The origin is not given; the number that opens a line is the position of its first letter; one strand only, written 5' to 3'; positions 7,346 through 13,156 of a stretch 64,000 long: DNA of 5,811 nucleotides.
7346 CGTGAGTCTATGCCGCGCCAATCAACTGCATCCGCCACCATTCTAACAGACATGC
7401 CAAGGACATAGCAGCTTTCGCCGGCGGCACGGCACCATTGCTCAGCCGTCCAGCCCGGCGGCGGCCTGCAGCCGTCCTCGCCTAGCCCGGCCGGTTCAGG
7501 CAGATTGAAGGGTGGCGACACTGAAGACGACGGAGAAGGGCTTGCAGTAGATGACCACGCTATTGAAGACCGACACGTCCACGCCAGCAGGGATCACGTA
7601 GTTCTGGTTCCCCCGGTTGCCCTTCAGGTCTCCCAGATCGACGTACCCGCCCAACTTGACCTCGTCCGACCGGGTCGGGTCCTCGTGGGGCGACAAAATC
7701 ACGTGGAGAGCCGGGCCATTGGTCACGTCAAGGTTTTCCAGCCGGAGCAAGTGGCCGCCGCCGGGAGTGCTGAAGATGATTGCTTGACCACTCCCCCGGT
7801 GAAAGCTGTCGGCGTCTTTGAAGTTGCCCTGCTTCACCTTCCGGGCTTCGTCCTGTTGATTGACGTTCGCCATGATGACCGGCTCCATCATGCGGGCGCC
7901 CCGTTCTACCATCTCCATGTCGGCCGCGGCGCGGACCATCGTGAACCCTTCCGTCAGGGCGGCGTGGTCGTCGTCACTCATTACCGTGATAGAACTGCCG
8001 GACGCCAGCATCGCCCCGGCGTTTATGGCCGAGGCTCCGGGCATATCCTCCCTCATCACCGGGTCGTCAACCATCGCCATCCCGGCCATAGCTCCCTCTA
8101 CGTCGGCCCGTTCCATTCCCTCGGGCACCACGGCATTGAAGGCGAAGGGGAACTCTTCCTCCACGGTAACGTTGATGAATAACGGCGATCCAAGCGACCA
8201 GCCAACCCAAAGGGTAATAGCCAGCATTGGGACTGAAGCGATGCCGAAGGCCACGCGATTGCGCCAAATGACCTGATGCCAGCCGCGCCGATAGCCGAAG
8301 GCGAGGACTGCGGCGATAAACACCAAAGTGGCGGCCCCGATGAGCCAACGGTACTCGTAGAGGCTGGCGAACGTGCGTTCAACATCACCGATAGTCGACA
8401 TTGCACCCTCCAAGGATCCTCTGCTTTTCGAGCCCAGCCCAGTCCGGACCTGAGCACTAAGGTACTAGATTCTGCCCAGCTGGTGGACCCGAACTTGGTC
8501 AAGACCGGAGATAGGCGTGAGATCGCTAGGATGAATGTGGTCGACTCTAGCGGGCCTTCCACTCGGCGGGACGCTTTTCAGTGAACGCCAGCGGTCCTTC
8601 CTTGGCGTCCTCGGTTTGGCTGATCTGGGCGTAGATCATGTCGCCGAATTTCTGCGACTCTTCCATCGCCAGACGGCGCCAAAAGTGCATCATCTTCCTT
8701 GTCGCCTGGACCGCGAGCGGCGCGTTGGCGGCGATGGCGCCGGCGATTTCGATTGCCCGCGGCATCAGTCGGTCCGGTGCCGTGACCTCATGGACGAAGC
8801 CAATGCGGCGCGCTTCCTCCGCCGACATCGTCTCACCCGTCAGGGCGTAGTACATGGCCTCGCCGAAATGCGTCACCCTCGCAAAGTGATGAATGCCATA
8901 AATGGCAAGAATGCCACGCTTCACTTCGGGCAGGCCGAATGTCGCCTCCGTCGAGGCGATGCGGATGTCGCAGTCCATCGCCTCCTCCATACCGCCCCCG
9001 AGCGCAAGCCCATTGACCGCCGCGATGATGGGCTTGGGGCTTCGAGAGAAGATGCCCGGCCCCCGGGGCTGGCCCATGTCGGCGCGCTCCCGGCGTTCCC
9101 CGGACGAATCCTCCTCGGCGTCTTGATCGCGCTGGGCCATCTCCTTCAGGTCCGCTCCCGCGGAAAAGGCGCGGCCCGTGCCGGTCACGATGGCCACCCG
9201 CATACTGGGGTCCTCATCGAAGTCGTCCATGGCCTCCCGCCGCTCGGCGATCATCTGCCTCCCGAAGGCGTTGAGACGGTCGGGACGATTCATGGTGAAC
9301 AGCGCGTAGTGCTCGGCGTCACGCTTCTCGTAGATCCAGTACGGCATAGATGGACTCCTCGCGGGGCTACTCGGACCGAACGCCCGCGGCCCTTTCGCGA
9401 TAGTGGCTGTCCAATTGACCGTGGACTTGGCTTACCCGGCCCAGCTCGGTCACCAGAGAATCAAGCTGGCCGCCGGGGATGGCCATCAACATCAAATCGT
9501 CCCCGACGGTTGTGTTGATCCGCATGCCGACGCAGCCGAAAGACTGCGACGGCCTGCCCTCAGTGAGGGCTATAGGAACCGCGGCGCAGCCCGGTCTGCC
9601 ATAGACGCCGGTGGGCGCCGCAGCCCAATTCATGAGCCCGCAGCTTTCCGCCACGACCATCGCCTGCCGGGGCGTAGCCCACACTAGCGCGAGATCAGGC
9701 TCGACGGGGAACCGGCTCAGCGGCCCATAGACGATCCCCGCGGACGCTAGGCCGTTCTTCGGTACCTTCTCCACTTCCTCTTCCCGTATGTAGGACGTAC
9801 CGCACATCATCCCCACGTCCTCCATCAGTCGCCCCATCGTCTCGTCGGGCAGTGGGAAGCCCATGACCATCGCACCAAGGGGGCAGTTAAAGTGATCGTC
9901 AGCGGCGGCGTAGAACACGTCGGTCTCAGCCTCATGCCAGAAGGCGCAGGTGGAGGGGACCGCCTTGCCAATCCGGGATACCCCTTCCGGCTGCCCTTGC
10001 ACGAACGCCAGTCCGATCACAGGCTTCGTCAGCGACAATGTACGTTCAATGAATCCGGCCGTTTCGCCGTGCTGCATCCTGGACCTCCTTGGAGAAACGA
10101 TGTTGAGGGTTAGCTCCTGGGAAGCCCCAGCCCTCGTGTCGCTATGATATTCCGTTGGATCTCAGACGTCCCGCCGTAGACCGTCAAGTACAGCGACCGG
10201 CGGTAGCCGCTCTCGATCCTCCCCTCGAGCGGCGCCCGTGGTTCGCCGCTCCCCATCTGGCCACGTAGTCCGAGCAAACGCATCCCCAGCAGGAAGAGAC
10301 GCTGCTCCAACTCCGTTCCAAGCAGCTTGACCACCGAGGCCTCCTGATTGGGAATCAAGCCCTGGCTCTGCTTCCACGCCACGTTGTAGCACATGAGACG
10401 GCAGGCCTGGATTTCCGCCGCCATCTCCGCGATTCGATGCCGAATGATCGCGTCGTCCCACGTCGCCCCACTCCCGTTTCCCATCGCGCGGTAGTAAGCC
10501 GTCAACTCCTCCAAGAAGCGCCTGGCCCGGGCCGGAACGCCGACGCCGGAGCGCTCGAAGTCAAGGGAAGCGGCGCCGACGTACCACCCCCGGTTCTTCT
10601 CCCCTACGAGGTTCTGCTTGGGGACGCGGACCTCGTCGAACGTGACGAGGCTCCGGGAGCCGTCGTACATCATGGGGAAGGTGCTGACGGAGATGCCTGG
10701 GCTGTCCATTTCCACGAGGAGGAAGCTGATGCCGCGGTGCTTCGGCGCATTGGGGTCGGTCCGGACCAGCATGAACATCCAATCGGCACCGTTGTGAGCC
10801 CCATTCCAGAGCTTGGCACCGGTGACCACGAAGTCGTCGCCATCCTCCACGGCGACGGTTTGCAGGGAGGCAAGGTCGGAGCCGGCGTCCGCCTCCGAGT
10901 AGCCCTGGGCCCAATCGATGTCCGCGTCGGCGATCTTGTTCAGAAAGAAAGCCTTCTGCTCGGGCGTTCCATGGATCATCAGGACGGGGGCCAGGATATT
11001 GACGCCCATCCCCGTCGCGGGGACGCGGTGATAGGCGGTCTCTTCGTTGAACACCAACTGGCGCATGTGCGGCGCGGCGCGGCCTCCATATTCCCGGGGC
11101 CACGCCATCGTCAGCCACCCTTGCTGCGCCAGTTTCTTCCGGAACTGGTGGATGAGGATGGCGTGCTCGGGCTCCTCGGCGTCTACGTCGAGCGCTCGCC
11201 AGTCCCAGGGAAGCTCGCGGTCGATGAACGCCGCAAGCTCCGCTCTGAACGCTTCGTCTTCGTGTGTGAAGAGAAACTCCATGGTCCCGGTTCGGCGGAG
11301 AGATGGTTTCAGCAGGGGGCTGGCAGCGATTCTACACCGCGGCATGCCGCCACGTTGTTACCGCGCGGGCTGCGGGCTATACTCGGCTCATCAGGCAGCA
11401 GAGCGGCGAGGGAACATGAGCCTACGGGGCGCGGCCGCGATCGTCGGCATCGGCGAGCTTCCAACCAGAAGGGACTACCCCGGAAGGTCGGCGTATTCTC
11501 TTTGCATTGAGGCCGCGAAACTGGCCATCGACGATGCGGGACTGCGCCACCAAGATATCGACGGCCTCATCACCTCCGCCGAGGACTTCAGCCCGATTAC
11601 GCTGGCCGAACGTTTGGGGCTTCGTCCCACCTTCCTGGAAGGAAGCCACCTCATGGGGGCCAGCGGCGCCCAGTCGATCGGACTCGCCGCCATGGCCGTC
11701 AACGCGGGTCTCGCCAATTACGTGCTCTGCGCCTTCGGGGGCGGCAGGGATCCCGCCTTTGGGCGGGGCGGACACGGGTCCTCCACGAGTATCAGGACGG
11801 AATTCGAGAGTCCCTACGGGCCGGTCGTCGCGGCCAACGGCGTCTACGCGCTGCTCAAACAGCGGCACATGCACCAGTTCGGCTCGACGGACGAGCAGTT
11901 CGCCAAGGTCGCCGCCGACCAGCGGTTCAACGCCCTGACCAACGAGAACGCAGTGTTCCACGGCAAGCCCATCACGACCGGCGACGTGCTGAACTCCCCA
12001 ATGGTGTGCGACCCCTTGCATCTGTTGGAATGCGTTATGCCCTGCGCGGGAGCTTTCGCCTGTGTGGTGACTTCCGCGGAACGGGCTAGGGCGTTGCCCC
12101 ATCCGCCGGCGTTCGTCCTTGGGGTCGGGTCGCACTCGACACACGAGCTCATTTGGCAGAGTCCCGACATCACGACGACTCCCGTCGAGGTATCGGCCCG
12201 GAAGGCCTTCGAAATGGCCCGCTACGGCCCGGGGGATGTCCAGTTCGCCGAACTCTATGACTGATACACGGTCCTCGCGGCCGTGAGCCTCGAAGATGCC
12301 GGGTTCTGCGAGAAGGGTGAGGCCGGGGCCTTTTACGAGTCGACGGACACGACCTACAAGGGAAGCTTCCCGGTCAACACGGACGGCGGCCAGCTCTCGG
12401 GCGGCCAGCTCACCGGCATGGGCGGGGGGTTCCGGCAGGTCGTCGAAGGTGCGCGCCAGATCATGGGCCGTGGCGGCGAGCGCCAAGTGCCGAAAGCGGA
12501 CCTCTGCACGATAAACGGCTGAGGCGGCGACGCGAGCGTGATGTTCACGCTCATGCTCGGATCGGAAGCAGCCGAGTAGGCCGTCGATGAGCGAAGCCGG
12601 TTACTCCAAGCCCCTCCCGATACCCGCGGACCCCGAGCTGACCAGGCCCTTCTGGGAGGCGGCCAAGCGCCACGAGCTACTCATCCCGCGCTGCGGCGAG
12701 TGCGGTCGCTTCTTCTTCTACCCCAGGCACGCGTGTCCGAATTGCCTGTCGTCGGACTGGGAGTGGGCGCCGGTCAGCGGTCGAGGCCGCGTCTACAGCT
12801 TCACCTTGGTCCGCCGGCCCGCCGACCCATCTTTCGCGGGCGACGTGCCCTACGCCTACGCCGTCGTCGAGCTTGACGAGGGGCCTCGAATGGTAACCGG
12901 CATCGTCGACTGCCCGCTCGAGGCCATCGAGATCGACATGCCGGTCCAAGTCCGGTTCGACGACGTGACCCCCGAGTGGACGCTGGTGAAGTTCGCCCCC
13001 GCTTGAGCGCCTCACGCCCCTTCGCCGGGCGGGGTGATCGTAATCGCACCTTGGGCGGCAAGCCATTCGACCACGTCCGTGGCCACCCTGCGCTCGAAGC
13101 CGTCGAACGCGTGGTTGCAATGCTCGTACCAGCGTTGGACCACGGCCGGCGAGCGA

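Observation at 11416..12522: In-frame TGA at the catalytic-loop Cys of an SCP2-type thiolase: candidate selenocysteine thiolase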

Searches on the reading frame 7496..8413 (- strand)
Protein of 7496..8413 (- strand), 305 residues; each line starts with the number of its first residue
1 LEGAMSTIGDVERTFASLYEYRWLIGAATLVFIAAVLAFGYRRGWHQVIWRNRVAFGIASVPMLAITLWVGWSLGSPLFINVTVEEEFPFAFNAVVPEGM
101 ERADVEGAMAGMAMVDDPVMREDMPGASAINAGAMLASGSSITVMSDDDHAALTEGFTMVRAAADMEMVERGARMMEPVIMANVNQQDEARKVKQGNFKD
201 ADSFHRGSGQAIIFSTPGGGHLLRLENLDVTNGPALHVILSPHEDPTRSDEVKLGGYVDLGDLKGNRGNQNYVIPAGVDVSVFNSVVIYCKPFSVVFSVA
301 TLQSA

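Call 49: search_protein_families(library=pfam, proteins=[window:7496-8413:-], max_evalue=0.00001)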
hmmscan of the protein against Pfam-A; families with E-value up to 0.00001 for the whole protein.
window:7496-8413:- (305 aa): 1 family
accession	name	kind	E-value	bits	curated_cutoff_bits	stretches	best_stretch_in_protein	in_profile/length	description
PF10517.14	DM13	-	7e-19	68.9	25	1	205-302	7-105/105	Electron transfer DM13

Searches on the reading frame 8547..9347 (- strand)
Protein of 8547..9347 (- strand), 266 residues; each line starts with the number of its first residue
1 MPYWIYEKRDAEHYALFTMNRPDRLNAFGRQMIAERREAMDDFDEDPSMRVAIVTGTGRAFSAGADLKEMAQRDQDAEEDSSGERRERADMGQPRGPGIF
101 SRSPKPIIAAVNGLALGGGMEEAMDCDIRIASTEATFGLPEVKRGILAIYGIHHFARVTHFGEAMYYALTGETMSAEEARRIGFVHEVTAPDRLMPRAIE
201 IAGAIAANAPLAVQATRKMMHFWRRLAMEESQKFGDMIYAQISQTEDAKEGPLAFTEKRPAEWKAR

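Call 49: search_protein_families(library=pfam, proteins=[window:8547-9347:-], max_evalue=0.00001)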
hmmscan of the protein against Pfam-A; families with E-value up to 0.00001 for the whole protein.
window:8547-9347:- (266 aa): 2 families
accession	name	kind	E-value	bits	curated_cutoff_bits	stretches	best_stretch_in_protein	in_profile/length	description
PF00378.25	ECH_1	-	1.8e-54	185.2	27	1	15-265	7-250/251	Enoyl-CoA hydratase/isomerase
PF16113.10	ECH_2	-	2e-29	103.6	27.2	1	16-192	3-175/335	Enoyl-CoA hydratase/isomerase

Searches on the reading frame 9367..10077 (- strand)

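Call 49: search_protein_families(library=pfam, proteins=[window:9367-10077:-], max_evalue=0.00001)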
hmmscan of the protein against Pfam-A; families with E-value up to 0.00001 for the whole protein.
window:9367-10077:- (236 aa): 1 family
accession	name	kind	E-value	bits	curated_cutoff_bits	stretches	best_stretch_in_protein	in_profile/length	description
PF02596.20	DUF169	-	2.4e-24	86.8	27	1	10-209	2-207/209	Uncharacterised ArCR, COG2043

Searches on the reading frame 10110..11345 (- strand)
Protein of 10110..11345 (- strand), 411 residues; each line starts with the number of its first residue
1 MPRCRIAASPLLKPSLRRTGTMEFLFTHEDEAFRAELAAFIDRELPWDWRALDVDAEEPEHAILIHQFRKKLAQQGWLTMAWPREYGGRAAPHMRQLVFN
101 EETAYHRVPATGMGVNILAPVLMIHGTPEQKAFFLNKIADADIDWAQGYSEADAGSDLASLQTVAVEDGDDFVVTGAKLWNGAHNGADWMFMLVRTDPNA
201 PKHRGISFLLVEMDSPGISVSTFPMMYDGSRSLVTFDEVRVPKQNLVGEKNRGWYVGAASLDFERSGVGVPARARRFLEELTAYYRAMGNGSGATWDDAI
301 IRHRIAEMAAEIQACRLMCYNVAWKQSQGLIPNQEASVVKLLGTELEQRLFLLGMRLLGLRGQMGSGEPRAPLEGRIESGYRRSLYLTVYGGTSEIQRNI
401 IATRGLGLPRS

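Call 6: search_protein_families(library=pfam, proteins=[window:10110-11345:-], max_evalue=0.01)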
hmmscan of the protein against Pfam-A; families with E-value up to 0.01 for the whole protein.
window:10110-11345:- (411 aa): 4 families
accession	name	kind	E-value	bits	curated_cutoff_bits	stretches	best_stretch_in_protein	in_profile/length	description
PF00441.29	Acyl-CoA_dh_1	-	1e-28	100.8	22.4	1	251-405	1-149/150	Acyl-CoA dehydrogenase, C-terminal domain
PF02771.21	Acyl-CoA_dh_N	-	8e-17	62.1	22.9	1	27-140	1-111/113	Acyl-CoA dehydrogenase, N-terminal domain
PF02770.24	Acyl-CoA_dh_M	-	1.6e-14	54.3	33.3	1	146-223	1-78/97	Acyl-CoA dehydrogenase, middle domain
PF08028.16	Acyl-CoA_dh_2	-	0.0023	18.7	22.7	1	274-325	11-64/134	Acyl-CoA dehydrogenase, C-terminal domain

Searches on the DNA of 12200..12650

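Call 71: search_rna_families(source=window, start=12200, end=12650, threshold=evalue, max_evalue=10)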
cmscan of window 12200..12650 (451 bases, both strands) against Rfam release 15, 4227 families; matches with E-value up to 10: 1.
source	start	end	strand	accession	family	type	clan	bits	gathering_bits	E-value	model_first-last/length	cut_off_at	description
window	12269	12358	+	RF01383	GRIK4_3p_UTR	Gene;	-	17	38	0.74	1-94/94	no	GRIK4 3 prime UTR element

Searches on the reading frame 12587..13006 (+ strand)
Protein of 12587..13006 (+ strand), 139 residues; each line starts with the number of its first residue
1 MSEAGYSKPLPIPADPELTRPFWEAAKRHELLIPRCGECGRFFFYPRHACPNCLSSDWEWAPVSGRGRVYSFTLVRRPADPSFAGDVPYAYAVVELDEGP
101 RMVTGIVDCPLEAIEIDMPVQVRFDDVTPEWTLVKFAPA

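Call 6: search_protein_families(library=pfam, proteins=[window:12587-13006:+], max_evalue=0.01)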
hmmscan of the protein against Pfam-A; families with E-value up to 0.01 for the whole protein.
window:12587-13006:+ (139 aa): 2 families
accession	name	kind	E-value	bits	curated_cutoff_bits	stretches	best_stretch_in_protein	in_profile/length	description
PF01796.24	OB_ChsH2_C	-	7.1e-26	90.4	27.1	1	60-125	1-65/65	ChsH2, C-terminal OB-fold domain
PF12172.15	zf-ChsH2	-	1.9e-15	56.8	23.2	1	23-59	1-37/37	ChsH2, rubredoxin-like zinc ribbon domain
